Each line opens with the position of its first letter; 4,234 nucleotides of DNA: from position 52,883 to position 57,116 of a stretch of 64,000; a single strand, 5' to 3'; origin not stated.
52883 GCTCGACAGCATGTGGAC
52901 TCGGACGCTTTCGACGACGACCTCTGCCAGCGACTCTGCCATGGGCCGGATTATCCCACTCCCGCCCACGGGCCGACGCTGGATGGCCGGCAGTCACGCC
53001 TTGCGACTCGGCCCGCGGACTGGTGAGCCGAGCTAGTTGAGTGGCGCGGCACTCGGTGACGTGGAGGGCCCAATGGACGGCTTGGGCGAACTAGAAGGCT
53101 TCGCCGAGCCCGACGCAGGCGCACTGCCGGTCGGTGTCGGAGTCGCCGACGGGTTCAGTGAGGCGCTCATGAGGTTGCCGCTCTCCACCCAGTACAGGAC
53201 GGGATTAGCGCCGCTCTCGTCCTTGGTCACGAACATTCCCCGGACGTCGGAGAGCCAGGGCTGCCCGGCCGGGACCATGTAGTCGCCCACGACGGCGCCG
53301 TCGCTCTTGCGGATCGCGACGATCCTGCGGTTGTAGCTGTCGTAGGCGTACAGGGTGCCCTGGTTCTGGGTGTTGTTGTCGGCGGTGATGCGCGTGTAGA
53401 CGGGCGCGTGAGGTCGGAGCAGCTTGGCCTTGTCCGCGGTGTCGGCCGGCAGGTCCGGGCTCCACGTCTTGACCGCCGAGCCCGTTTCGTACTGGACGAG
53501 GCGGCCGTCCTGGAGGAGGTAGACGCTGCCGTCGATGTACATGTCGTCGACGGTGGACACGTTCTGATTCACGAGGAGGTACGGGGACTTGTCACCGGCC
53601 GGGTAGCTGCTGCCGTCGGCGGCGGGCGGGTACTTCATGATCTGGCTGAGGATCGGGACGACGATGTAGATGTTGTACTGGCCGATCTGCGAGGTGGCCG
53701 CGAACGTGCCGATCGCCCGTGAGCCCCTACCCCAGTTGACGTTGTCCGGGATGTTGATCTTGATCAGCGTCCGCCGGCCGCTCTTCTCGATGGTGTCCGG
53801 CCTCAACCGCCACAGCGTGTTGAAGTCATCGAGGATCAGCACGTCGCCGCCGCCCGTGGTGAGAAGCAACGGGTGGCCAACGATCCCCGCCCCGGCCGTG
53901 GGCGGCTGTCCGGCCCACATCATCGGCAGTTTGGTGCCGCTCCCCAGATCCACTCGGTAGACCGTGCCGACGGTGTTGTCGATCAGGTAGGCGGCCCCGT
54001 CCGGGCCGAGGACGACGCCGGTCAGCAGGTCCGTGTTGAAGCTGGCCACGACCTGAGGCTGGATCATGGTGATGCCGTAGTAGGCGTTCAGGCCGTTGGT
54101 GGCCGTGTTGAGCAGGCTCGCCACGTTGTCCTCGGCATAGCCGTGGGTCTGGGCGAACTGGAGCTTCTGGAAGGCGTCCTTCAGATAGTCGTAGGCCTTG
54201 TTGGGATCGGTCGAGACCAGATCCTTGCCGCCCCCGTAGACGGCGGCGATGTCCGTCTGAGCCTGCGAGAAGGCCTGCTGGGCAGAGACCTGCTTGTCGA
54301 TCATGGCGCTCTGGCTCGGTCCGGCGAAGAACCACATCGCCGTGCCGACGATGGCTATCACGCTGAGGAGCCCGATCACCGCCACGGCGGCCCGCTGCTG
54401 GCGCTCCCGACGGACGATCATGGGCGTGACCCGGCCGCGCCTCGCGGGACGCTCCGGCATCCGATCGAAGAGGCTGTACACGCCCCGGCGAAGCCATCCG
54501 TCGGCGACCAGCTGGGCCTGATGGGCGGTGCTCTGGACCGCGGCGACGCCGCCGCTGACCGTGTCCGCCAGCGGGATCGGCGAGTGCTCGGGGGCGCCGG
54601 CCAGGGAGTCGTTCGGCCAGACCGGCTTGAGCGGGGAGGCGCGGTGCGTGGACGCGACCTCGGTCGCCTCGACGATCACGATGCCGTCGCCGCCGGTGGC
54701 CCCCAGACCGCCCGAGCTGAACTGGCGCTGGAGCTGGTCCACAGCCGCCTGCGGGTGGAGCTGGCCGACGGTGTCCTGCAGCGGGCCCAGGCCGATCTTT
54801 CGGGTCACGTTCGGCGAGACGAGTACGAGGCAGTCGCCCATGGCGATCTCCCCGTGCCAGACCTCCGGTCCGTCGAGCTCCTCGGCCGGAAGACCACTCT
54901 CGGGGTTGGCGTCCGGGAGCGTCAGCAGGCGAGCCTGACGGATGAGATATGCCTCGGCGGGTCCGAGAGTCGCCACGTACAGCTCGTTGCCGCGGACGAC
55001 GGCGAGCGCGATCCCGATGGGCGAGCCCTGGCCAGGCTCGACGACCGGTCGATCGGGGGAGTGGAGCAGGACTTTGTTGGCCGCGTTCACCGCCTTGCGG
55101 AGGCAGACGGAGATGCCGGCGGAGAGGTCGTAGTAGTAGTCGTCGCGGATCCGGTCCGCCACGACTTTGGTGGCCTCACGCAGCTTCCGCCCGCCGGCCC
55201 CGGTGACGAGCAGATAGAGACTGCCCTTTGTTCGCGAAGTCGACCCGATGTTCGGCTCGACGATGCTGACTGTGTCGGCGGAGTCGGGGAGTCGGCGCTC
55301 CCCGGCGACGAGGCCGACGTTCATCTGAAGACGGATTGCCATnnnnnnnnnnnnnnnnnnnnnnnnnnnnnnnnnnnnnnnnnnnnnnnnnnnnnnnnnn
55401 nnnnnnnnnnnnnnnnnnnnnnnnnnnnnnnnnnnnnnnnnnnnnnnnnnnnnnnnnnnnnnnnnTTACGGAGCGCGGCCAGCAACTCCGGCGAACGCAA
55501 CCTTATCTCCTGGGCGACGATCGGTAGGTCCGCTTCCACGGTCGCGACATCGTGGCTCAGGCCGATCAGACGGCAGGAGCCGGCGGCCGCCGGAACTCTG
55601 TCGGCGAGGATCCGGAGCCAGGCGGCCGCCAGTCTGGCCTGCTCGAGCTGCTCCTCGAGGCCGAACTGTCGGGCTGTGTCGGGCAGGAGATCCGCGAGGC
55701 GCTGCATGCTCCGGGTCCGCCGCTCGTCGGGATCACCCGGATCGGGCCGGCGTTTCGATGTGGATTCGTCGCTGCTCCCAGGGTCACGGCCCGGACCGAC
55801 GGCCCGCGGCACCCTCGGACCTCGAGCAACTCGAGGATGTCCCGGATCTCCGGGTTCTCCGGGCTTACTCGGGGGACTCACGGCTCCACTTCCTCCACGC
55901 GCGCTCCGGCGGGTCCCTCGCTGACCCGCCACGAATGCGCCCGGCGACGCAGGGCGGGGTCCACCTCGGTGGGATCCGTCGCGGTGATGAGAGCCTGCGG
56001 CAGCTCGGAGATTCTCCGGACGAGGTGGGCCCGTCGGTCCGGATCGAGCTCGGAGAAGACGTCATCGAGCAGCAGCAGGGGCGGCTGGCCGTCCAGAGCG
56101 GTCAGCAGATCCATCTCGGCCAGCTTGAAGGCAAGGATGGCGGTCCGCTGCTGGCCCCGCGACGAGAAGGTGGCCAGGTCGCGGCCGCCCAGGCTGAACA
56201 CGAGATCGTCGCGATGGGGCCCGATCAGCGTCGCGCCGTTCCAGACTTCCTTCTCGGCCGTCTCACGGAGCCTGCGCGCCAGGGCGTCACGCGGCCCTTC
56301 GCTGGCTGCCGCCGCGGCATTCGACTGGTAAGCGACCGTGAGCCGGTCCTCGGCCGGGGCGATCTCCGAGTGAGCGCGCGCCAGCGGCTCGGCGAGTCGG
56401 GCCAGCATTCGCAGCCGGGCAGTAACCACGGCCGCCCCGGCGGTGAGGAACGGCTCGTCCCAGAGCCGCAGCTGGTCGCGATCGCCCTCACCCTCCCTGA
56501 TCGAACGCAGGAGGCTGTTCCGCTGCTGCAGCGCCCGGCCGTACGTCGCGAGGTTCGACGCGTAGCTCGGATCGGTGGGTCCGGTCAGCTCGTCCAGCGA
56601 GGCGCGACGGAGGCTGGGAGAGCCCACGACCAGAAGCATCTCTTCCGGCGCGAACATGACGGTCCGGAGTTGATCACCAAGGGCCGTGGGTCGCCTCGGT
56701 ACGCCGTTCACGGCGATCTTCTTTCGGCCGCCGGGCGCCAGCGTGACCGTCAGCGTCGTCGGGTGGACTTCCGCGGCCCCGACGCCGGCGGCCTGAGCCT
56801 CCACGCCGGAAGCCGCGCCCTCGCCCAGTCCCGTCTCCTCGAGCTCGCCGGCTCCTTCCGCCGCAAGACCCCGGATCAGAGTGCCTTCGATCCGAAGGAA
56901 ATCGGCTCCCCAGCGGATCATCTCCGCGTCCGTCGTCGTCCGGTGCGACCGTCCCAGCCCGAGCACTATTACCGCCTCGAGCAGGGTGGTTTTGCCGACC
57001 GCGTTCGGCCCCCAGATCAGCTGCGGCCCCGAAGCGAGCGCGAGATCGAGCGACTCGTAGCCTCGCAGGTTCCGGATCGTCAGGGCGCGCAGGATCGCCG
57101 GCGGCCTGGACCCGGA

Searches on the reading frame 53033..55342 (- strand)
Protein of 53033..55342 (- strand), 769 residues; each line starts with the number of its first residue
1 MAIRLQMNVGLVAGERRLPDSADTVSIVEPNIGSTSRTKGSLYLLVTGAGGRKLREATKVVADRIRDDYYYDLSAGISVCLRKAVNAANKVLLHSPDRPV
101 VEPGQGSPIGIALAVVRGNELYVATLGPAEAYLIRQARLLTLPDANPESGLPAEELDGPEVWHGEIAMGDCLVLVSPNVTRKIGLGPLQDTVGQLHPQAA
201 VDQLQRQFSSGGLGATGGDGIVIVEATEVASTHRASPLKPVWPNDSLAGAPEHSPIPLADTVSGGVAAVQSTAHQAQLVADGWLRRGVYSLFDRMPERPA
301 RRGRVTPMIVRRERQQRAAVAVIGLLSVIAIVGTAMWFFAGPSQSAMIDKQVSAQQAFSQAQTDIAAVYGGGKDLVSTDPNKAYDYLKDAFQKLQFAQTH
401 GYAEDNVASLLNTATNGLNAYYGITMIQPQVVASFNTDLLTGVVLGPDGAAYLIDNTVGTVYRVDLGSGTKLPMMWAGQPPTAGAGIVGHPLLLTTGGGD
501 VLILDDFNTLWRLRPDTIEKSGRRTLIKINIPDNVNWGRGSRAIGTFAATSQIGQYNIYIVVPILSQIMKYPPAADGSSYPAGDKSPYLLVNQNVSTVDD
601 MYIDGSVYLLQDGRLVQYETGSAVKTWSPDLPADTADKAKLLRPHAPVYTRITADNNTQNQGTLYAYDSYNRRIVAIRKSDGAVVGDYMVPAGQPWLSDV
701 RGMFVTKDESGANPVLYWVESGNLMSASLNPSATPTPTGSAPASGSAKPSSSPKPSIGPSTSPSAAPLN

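Call 16: search_protein_families(library=pfam, proteins=[window:53033-55342:-], max_evalue=0.001)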
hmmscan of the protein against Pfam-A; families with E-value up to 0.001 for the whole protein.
window:53033-55342:- (769 aa): 0 families

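Call 58: search_protein_families(library=ncbifam, proteins=[window:53033-55342:-], max_evalue=0.01)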
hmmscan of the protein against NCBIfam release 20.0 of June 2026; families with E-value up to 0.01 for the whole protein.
window:53033-55342:- (769 aa): 1 family
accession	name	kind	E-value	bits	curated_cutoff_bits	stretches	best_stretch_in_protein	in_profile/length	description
NF033484.1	Stp1_PP2C_phos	equivalog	0.0081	15.7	230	0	38-139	22-122/232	Stp1/IreP family PP2C-type Ser/Thr phosphatase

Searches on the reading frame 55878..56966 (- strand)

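Call 16: search_protein_families(library=pfam, proteins=[window:55878-56966:-], max_evalue=0.001)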
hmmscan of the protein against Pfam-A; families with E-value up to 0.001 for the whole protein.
window:55878-56966:- (362 aa): 1 family
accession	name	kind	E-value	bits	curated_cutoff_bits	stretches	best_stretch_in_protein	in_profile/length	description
PF02463.25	SMC_N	-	3e-06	27.3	40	1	68-332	95-199/220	RecF/RecN/SMC N terminal domain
